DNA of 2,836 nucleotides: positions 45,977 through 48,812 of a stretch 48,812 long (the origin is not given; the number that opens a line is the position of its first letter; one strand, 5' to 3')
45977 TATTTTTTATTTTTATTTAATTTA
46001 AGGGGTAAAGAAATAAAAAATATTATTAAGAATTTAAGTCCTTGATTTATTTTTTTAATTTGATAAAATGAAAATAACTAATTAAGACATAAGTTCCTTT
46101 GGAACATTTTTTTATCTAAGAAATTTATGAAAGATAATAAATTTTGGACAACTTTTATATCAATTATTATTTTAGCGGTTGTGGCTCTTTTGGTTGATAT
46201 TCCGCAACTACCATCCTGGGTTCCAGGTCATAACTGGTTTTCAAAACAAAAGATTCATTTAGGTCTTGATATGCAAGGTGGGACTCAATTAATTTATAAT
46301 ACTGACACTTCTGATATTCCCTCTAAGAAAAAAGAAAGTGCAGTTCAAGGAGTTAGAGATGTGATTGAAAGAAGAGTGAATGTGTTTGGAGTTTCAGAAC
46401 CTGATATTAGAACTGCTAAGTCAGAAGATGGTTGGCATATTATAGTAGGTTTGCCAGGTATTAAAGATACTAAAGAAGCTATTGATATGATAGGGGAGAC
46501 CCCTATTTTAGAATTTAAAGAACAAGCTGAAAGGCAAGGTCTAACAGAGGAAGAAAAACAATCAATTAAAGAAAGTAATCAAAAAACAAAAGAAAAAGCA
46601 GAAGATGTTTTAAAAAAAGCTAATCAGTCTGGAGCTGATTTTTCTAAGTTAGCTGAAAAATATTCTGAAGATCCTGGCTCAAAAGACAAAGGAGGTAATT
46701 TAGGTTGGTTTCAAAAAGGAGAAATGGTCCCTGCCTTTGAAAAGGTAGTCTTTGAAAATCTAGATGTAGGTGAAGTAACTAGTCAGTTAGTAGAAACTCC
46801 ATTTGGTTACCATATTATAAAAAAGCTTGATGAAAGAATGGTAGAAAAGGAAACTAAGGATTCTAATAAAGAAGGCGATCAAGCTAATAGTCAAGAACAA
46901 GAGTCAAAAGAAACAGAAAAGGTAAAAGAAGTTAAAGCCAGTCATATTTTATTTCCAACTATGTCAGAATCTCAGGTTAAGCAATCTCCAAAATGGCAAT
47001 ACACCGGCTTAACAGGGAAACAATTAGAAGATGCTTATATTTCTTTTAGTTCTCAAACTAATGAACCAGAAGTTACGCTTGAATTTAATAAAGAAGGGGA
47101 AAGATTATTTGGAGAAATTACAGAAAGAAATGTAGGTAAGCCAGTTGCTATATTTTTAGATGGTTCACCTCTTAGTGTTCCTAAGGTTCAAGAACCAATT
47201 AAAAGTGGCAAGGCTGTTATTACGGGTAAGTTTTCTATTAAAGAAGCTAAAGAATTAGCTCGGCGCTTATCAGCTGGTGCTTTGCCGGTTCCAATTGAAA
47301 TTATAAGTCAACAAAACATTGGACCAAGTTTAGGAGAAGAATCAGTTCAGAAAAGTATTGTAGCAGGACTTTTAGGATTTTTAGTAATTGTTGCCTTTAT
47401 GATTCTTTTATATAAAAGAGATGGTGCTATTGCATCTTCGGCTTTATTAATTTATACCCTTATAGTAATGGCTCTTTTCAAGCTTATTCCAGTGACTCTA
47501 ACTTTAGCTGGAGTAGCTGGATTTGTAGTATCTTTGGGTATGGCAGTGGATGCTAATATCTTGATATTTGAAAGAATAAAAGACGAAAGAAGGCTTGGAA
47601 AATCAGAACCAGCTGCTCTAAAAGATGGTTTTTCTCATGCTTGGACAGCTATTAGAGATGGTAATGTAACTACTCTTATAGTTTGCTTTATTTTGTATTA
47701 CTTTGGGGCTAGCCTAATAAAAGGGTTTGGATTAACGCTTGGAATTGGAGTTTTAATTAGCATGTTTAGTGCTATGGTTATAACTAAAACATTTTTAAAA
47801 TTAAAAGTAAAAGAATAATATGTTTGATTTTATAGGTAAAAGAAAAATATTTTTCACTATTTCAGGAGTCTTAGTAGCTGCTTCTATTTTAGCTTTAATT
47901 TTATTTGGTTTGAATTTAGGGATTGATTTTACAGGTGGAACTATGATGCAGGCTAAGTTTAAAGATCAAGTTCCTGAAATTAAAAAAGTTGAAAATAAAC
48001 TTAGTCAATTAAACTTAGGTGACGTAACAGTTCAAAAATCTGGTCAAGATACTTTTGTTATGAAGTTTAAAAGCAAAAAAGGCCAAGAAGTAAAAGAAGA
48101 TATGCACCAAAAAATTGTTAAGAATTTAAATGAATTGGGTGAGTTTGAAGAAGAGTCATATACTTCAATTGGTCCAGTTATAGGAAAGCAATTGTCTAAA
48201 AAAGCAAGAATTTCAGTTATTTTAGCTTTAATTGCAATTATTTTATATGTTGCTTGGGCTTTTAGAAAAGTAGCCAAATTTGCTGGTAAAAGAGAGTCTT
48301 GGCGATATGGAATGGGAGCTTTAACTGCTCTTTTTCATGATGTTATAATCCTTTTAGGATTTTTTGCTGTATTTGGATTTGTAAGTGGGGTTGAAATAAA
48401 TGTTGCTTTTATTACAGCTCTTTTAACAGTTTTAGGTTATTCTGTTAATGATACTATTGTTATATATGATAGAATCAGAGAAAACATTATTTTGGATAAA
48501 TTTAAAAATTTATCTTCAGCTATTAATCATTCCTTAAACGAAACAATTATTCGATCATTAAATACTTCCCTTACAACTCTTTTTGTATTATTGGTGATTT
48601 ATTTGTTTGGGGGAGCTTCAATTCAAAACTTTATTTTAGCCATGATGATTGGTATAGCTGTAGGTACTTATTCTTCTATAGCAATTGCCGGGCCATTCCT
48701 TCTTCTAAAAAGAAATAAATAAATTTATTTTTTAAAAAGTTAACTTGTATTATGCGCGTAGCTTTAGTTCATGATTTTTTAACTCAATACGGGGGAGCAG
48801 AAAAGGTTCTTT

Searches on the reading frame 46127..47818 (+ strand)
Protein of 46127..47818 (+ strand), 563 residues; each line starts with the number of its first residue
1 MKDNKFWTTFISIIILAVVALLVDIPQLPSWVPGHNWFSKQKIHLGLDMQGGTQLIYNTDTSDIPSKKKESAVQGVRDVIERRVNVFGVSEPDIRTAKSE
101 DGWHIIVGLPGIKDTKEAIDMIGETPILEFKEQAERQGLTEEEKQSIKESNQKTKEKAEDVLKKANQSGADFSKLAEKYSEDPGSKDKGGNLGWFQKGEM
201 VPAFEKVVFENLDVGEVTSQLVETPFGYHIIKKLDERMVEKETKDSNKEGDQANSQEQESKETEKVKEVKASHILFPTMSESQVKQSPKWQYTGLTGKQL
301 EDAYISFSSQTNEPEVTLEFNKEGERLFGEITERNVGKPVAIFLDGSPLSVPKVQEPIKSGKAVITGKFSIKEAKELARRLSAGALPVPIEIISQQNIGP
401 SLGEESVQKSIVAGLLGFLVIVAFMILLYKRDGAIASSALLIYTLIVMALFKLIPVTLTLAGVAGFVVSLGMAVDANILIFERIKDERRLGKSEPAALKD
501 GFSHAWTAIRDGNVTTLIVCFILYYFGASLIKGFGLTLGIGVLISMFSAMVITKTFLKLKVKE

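Call 62: search_protein_families(library=pfam, proteins=[window:46127-47818:+], max_evalue=0.01)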
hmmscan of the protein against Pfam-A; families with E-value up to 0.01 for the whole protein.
window:46127-47818:+ (563 aa): 7 families
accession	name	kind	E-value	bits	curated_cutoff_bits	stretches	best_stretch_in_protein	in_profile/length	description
PF22599.2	SecDF_P1_head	-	4.3e-30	104.4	27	1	294-388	20-114/114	SecDF, P1 head subdomain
PF13616.12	Rotamase_3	-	1.2e-28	100.4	22.5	1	146-236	28-115/116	PPIC-type PPIASE domain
PF00639.27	Rotamase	-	2.5e-23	83.3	21.7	1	144-233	8-95/97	PPIC-type PPIASE domain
PF02355.23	SecD_SecF_C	-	3.6e-17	62.8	20.5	1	390-558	13-184/189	Protein export membrane protein SecD/SecF, C-terminal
PF21760.3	SecD_1st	-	7.9e-15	54.5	27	1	74-134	2-59/60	Protein translocase subunit SecDF, P1 domain, N-terminal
PF03176.21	MMPL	-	3e-07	30.1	20.5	1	439-550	181-292/333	MMPL family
PF00873.25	ACR_tran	-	0.0027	15.9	28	1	407-553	333-482/1021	AcrB/AcrD/AcrF family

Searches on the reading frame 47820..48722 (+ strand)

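Call 62: search_protein_families(library=pfam, proteins=[window:47820-48722:+], max_evalue=0.01)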
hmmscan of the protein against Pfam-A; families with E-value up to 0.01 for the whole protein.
window:47820-48722:+ (300 aa): 2 families
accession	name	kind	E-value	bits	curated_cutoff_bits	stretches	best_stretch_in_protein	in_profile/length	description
PF02355.23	SecD_SecF_C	-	1.8e-55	187.7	20.5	1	100-296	6-185/189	Protein export membrane protein SecD/SecF, C-terminal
PF07549.19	Sec_GG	-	3e-09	36.6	20.3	1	25-51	2-28/28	SecD/SecF GG Motif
